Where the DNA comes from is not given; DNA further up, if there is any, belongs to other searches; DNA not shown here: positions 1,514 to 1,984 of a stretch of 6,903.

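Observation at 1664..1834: Unlisted 56-aa membrane micro-ORF translationally coupled to the basic protein gene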

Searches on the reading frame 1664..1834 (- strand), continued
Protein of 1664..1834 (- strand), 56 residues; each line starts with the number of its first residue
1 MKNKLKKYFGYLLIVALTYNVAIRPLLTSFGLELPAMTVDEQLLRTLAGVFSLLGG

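Call 33: search_dna_similar(query=P0022, collection=phages, mode=protein, max_evalue=10, max_rows=30)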
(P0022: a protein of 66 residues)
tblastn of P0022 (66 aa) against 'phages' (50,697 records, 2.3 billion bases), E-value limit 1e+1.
No match.

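Call 37: search_protein_families(library=phrogs, proteins=[L017:7686-7976:+, L019:7642-7923:+, L017:8167-8712:+, L019:8203-8751:+, L004:8176-8895:+, L017:8751-9083:+, L019:8792-9121:+, L017:9696-10022:-, L017:9448-9699:-], max_evalue=0.05)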
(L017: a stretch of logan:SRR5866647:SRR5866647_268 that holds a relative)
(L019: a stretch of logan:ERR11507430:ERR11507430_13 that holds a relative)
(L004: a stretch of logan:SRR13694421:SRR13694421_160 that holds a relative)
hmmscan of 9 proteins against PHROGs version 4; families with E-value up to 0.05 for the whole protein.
L017:7686-7976:+ (96 aa): 11 families
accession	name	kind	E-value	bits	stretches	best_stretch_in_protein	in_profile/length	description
phrog_1296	-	lysis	5.8e-06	27.2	1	6-51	6-51/93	holin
phrog_12220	-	unknown function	0.00039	21.5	1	12-81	10-72/89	-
phrog_14010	-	unknown function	0.0048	17.6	1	18-79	13-73/197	-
phrog_5962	-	unknown function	0.0055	18.3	1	14-90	8-77/109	-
phrog_736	-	unknown function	0.008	17.3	1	11-76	19-64/112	-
phrog_937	-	other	0.014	16.7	1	31-91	8-66/115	hemolysin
phrog_276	-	unknown function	0.019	16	1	28-77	7-55/99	-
phrog_739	-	lysis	0.022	15.9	1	6-85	6-78/122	Rz-like spanin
phrog_6136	-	unknown function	0.027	15.4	1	32-77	39-77/120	-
phrog_30873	-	unknown function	0.03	15.4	1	30-76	51-93/111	-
phrog_6440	-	unknown function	0.032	15.2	1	15-92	13-92/186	-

L019:7642-7923:+ (93 aa): 9 families
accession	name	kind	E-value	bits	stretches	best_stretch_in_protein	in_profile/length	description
phrog_8791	-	unknown function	0.0012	19.6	1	24-91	114-181/211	-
phrog_6136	-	unknown function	0.004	18.1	1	30-88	38-82/120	-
phrog_276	-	unknown function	0.014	16.5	1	26-76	6-55/99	-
phrog_1009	-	unknown function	0.015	16.4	1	13-79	17-87/103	-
phrog_1775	-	head and packaging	0.016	13.6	1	24-77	531-584/1609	minor head protein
phrog_214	-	lysis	0.02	15.7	1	11-78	16-83/176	Rz-like spanin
phrog_6440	-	unknown function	0.025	15.6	1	25-91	26-92/186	-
phrog_11032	-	tail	0.03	13.6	1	28-77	105-336/643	tail protein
phrog_31408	-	unknown function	0.033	15.4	0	31-74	38-82/104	-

L017:8167-8712:+ (181 aa): 1 family
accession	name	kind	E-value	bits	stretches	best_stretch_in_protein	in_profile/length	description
phrog_1924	-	tail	0.00023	22.1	1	27-167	33-186/237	minor tail protein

L019:8203-8751:+ (182 aa): 1 family
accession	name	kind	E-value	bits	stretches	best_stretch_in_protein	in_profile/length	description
phrog_1924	-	tail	1.3e-05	26.2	1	28-169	33-187/237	minor tail protein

L004:8176-8895:+ (239 aa): 1 family
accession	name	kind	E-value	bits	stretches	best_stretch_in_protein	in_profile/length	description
phrog_1924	-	tail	0.0077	17.1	0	23-189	24-187/237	minor tail protein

L017:8751-9083:+ (110 aa): 0 families

L019:8792-9121:+ (109 aa): 0 families

L017:9696-10022:- (108 aa): 1 family
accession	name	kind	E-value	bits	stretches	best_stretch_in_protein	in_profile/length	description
phrog_739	-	lysis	2.9e-14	54.3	1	6-103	14-116/122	Rz-like spanin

L017:9448-9699:- (83 aa): 1 family
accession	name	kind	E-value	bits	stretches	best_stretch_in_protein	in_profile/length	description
phrog_812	-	lysis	1.4e-20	74.4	1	2-80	4-90/102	Rz-like spanin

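Call 38: search_protein_families(library=pfam, proteins=[L017:7686-7976:+, L019:7642-7923:+, L017:8167-8712:+, L019:8203-8751:+, L004:8176-8895:+, L017:8751-9083:+, L019:8792-9121:+, L017:9696-10022:-, L017:9448-9699:-], max_evalue=0.05)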
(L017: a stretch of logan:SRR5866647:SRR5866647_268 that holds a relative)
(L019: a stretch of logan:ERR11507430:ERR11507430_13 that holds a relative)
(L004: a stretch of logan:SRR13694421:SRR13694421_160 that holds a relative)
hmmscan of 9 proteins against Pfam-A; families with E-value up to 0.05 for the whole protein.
L017:7686-7976:+ (96 aa): 1 family
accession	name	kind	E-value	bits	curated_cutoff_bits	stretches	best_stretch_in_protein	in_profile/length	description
PF24073.1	DUF7365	-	0.0014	19.2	27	1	8-58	13-61/101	Coiled-coil region of unknown function (DUF7365)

L019:7642-7923:+ (93 aa): 6 families
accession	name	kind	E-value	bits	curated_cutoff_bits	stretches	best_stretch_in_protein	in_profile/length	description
PF16526.10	CLZ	-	0.0014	19.4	26.7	0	44-77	14-47/71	C-terminal leucine zipper domain of cyclic nucleotide-gated channels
PF23831.1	DUF7201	-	0.003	17.7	27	1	32-82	51-105/142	Coiled-coil region of unknown function (DUF7201)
PF25443.1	ANG-1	-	0.012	16.3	28.5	1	22-82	24-81/105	ANG-1-like domain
PF12072.13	RNase_Y_N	-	0.012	15.5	32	1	23-74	86-137/201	RNase Y N-terminal region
PF11026.13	DUF2721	-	0.03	14.7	28.3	1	14-84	8-78/129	Protein of unknown function (DUF2721)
PF23991.1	DUF7310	-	0.045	14.7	40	0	32-87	2-56/83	Coiled-coil region of unknown function (DUF7310)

L017:8167-8712:+ (181 aa): 0 families

L019:8203-8751:+ (182 aa): 0 families

L004:8176-8895:+ (239 aa): 0 families

L017:8751-9083:+ (110 aa): 0 families

L019:8792-9121:+ (109 aa): 0 families

L017:9696-10022:- (108 aa): 5 families
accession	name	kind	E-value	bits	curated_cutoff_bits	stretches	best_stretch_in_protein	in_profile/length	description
PF08647.16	BRE1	-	0.018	15.5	27.9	1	24-69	1-46/95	BRE1 E3 ubiquitin ligase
PF01442.23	Apolipoprotein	-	0.024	14.8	90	1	23-92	41-108/190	Apolipoprotein A1/A4/E domain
PF06008.19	Laminin_I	-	0.025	14.8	34.6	1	25-77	18-70/259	Laminin Domain I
PF15908.10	HMMR_C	-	0.035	14.8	28.6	1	19-73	88-142/157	Hyaluronan mediated motility receptor C-terminal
PF14023.12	Bestrophin-like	-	0.044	13.8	32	1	18-84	46-113/232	Bestrophin-like domain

L017:9448-9699:- (83 aa): 0 families

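Call 59: predict_structure(alignment_id=A1)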
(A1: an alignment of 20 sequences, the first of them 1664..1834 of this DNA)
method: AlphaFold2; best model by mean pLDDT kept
length: 56 residues; sequences in the alignment: 20
mean_pLDDT: 79.0   pTM: 0.49
mean pLDDT of the five models: 79.0, 74.1, 73.9, 73.5, 72.0
residues with pLDDT >= 90: 0; 70-90: 48; 50-70: 7; < 50: 1
segments of 3 or more residues with pLDDT < 50: none
pLDDT, mean of each block of 10 residues (from residue 1): 78 87 87 75 76 66
secondary structure, 60 per line:
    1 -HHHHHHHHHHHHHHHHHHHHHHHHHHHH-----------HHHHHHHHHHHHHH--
elements in order: H2-29 H41-54

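Call 80: search_protein_families(library=ncbifam, proteins=[window:1664-1834:-], max_evalue=0.1)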
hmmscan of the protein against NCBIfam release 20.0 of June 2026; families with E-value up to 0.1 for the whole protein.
window:1664-1834:- (56 aa): 0 families

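Call 81: search_protein_families(library=padloc, proteins=[window:1664-1834:-], max_evalue=0.1)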
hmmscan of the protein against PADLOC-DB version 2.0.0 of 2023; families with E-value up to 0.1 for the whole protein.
window:1664-1834:- (56 aa): 0 families

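Call 93: get_annotated_region(hit=H39, flank=1500)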
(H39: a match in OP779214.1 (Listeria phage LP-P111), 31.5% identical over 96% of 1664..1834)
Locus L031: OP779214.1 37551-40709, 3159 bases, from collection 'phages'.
description: Listeria phage LP-P111, complete genome.
organism: Listeria phage LP-P111 (NCBI taxid 2992846)
taxonomy: Viruses; Duplodnaviria; Heunggongvirae; Uroviricota; Caudoviricetes; Trabyvirinae; Slepowronvirus
host: Listeria monocytogenes LM 71; source: -; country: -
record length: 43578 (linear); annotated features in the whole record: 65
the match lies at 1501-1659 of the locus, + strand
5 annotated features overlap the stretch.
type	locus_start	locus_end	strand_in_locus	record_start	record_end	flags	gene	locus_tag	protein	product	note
CDS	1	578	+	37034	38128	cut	-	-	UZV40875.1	carbohydrate-binding protein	-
CDS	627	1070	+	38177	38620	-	-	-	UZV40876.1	hypothetical protein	-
CDS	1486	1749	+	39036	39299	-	-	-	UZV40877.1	holin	-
CDS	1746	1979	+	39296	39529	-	-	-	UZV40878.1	hypothetical protein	-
CDS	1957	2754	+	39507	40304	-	-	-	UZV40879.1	N-acetylmuramoyl-L-alanine amidase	-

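Call 95: search_protein_families(library=pfam, proteins=[L031:1486-1749:+, L031:1746-1979:+], max_evalue=0.1)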
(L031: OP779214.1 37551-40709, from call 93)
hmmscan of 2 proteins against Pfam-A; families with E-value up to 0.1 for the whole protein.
L031:1486-1749:+ (87 aa): 3 families
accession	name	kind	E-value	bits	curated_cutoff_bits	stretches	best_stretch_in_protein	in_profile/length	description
PF04531.18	Phage_holin_1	-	4.5e-25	88.4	22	1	3-79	1-77/82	Bacteriophage holin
PF13631.11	Cytochrom_B_N_2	-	0.063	13.7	27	1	14-62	27-73/169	Cytochrome b(N-terminal)/b6/petB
PF02628.20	COX15-CtaA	-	0.087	12.3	29.9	1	5-43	101-138/322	Cytochrome oxidase assembly protein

L031:1746-1979:+ (77 aa): 0 families

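Call 96: search_protein_families(library=phrogs, proteins=[L031:1486-1749:+, L031:1746-1979:+], max_evalue=0.1)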
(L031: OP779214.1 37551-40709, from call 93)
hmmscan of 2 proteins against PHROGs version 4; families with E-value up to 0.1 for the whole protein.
L031:1486-1749:+ (87 aa): 6 families
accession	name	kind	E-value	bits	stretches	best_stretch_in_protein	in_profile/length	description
phrog_297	-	lysis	6e-23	82.6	1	1-87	7-91/176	holin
phrog_962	-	lysis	3.6e-20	73.6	1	1-81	2-82/152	holin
phrog_10091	-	lysis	5.4e-19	69.6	1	1-78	1-78/143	holin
phrog_13404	-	lysis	1.5e-08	35.9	1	17-70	20-71/121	holin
phrog_37296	-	unknown function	0.00069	20.5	1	13-75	21-80/123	-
phrog_33625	-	lysis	0.014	16.4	1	1-54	1-53/64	holin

L031:1746-1979:+ (77 aa): 0 families

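Call 98: search_dna_similar(query=L031:1486-1749:+, collection=phages, mode=protein, max_evalue=0.001, max_rows=40, rows=spread)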
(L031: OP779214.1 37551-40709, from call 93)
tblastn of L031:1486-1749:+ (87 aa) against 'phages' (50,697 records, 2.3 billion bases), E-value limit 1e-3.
Records with a match: 122; places in all: 122; records where one place covers at least 80% of the query: 122.
Best place of each record, by identity: >=99% 1; 95-99% 1; 90-95% 3; 80-90% 6; <60% 111.
By first word of the organism name: Streptococcus 40; Lactococcus 22; Listeria 11; Enterococcus 9; Lacticaseibacillus 9; Staphylococcus 8; Ruminococcus 6; Lactobacillus 6; Brochothrix 5; Mammaliicoccus 4; and 2 more.
By host as written in the record: Listeria monocytogenes 7; [Ruminococcus] gnavus ATCC 29149 5; Lactococcus lactis 3107 5; - 4; Brochothrix thermosphacta 4; Streptococcus mitis 4; Staphylococcus pseudintermedius 4; Streptococcus agalactiae 3; and 69 more.
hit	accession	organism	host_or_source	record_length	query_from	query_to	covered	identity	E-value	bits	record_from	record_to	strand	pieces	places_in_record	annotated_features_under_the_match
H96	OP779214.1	Listeria phage LP-P111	Listeria monocytogenes LM 71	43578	1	87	100%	100.0%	4e-32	122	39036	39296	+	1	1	holin | hypothetical protein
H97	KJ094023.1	Listeria phage LP-101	Listeria monocytogenes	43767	1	86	99%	93.0%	1e-28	112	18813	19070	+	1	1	holin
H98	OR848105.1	Listeria phage LM 4-14-1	Listeria monocytogenes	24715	1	87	100%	89.7%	4e-26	105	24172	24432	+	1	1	record has no annotation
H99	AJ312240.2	Listeria phage PSA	Listeria monocytogenes ScottA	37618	1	85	98%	87.1%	2e-23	97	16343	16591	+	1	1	hol: holin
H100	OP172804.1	Enterococcus phage EH93P1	Enterococcus_B hirae DO93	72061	3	85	95%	49.4%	5e-9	56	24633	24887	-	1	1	hypothetical protein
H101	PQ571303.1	Ruminococcus phage RG-TP1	Mediterraneibacter gnavus (Ruminococcus ...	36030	2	78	89%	50.6%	3e-5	46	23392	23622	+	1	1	holin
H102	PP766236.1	Streptococcus phage phiGBSVK-E2_GBSInt6.1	Streptococcus agalactiae JN_AR_GBS42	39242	3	87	98%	44.8%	3e-5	45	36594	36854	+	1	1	holin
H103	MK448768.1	Streptococcus phage Javan47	Streptococcus agalactiae GB00640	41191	3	87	98%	44.8%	4e-5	45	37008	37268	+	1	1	holin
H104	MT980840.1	Ruminococcus phage phiRgIBDN1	[Ruminococcus] gnavus ATCC 29149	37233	2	78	89%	49.4%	1e-4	44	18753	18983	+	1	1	gp18: holin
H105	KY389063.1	Staphylococcus phage phi575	Staphylococcus sciuri P575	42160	1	75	86%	50.7%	1e-4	44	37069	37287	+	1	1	holin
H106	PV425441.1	Mammaliicoccus phage phi6228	Mammaliicoccus sciuri IVB6228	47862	1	75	86%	50.7%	2e-4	43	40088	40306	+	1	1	holin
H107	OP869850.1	Lacticaseibacillus phage R24.2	Lacticaseibacillus rhamnosus LMG 23327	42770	1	78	90%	48.7%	5e-4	42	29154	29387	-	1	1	hypothetical protein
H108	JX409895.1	Streptococcus phage JX01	Streptococcus agalactiae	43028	3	82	92%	47.5%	1e-6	50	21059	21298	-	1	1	putative holin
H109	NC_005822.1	Lactococcus phage phiLC3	Lactococcus lactis subsp. cremoris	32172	2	87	99%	44.2%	1e-7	52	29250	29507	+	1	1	lysA: holin | lysB: endolysin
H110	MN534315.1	Lactococcus phage proPhi1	Lactotoccus lactis subsp. cremoris TIFN1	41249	2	87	99%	44.2%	1e-7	52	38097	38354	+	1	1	holin | lysin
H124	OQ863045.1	Brochothrix phage BtpYZU03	Brochothrix thermosphacta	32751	1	75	86%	48.0%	7e-6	47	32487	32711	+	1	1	holin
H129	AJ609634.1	Streptococcus phage EJ-1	Streptococcus pneumoniae 101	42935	3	86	97%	40.5%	3e-5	46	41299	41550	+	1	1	ejh: holin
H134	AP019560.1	Staphylococcus phage SP120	Staphylococcus pseudintermedius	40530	3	79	89%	41.6%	5e-4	42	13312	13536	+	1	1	phage holin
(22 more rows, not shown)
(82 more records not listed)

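Call 100: get_annotated_region(hit=H99, flank=90)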
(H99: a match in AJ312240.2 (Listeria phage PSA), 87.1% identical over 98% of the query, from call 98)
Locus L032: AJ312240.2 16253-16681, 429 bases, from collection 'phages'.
description: Bacteriophage PSA complete genome.
organism: Listeria phage PSA (NCBI taxid 171618)
taxonomy: Viruses; Duplodnaviria; Heunggongvirae; Uroviricota; Caudoviricetes; Psavirus; Psavirus PSA
host: Listeria monocytogenes ScottA; source: -; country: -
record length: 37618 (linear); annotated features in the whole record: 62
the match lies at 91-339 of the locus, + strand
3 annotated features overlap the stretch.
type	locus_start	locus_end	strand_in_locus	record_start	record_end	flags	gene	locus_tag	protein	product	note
CDS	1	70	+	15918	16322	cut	-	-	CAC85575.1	Gp18 protein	ORF18; unknown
CDS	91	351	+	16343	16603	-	hol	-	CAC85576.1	holin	disrupts cytoplamic membrane to allow Ply access to peptidoglycan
CDS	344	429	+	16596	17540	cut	ply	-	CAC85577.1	Ply protein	Endolysin; hydrolyses peptide bonds in bacterial cell wall peptidoglycan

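Call 101: get_annotated_region(hit=H100, flank=90)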
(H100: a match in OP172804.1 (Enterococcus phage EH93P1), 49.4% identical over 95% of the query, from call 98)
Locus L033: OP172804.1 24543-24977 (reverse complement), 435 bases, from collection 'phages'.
description: Enterococcus phage EH93P1, complete genome.
organism: Enterococcus phage EH93P1 (NCBI taxid 2968652)
taxonomy: Viruses; Duplodnaviria; Heunggongvirae; Uroviricota; Caudoviricetes
host: Enterococcus_B hirae DO93; source: municipal sewage; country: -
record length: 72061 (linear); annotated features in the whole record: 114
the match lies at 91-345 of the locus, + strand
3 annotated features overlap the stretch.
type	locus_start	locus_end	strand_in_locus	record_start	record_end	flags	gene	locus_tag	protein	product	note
CDS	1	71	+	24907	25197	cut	-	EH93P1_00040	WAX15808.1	hypothetical protein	-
CDS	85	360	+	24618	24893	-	-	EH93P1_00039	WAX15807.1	hypothetical protein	-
CDS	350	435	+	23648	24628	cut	HBL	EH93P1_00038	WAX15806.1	lytic amidase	-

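Call 102: get_annotated_region(hit=H101, flank=90)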
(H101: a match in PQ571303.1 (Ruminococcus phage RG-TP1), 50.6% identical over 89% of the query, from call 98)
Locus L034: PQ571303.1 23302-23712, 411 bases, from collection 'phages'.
description: Ruminococcus phage RG-TP1, complete genome.
organism: Ruminococcus phage RG-TP1 (NCBI taxid 3385251)
taxonomy: Viruses
host: Mediterraneibacter gnavus (Ruminococcus gnavus) DB_YZ_1; source: antibiotic induction; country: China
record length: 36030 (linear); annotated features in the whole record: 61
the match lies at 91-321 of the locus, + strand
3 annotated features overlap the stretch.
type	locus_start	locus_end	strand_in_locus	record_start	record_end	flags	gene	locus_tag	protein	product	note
CDS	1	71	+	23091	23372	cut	-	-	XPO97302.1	hemolysin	RG-TP1_gp37; RG-TP1_gp37; None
CDS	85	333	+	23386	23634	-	-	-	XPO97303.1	holin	RG-TP1_gp38; RG-TP1_gp38; Annot2=(hmm profile search-phrog [Rank2]) phrog_297 holin;Annot3=(structure ...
CDS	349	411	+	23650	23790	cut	-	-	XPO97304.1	hypothetical protein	RG-TP1_gp39; RG-TP1_gp39; None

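Call 103: get_annotated_region(hit=H102, flank=90)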
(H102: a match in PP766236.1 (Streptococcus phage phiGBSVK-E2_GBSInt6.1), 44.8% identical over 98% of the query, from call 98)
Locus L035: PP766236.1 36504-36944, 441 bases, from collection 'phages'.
description: Streptococcus phage phiGBSVK-E2_GBSInt6.1, complete genome.
organism: Streptococcus phage phiGBSVK-E2_GBSInt6.1 (NCBI taxid 3345076)
taxonomy: Viruses; Duplodnaviria; Heunggongvirae; Uroviricota; Caudoviricetes
host: Streptococcus agalactiae JN_AR_GBS42; source: blood; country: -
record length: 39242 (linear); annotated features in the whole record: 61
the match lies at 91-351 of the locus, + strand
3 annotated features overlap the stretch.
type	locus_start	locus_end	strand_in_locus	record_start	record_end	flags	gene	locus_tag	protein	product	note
CDS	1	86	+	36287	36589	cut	-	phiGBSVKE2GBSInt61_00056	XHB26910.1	hypothetical protein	FIG01118066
CDS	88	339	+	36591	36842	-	-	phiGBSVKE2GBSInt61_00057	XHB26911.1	holin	-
CDS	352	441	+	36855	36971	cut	-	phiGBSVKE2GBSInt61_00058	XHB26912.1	hypothetical protein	-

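Call 104: get_annotated_region(hit=H105, flank=90)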
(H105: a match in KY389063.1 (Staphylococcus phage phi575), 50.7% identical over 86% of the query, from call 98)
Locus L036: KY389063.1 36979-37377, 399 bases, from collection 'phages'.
description: Staphylococcus phage phi575, complete genome.
organism: Staphylococcus phage phi575 (NCBI taxid 1955176)
taxonomy: Viruses; Duplodnaviria; Heunggongvirae; Uroviricota; Caudoviricetes; Bronfenbrennervirinae; Peeveelvirus
host: Staphylococcus sciuri P575; source: -; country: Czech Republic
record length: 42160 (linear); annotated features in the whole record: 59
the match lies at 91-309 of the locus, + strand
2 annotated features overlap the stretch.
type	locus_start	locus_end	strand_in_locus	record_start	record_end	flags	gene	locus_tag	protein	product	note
CDS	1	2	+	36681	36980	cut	-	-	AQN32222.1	DUF2951 domain-containing protein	Gp49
CDS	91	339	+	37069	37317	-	-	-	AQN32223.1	holin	Hol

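Call 105: get_annotated_region(hit=H107, flank=90)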
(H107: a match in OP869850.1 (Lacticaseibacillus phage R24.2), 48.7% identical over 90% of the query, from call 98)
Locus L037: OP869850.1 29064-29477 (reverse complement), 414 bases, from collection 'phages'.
description: Lacticaseibacillus phage R24.2, complete genome.
organism: Lacticaseibacillus phage R24.2 (NCBI taxid 3017305)
taxonomy: Viruses; Duplodnaviria; Heunggongvirae; Uroviricota; Caudoviricetes; Pleetrevirus
host: Lacticaseibacillus rhamnosus LMG 23327; source: -; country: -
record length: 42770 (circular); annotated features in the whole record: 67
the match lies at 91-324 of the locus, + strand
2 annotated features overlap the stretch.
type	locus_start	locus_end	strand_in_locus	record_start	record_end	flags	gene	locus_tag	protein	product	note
CDS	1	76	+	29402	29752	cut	-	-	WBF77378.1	hypothetical protein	-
CDS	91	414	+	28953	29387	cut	-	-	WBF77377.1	hypothetical protein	-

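Call 106: get_annotated_region(hit=H109, flank=90)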
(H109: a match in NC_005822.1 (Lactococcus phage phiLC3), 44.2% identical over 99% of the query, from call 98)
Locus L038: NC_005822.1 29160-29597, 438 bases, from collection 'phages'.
description: Lactococcus phage phiLC3, complete genome.
organism: Lactococcus phage phiLC3 (NCBI taxid 12390)
taxonomy: Viruses; Duplodnaviria; Heunggongvirae; Uroviricota; Caudoviricetes
host: Lactococcus lactis subsp. cremoris; source: -; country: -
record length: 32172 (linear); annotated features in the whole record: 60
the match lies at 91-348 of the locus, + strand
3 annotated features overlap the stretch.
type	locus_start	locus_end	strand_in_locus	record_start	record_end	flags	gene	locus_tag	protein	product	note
CDS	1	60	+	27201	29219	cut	-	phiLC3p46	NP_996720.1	neck passage structure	Orf672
CDS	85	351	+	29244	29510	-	lysA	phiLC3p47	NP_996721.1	holin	Orf88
CDS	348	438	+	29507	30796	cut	lysB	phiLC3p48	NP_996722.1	endolysin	Orf429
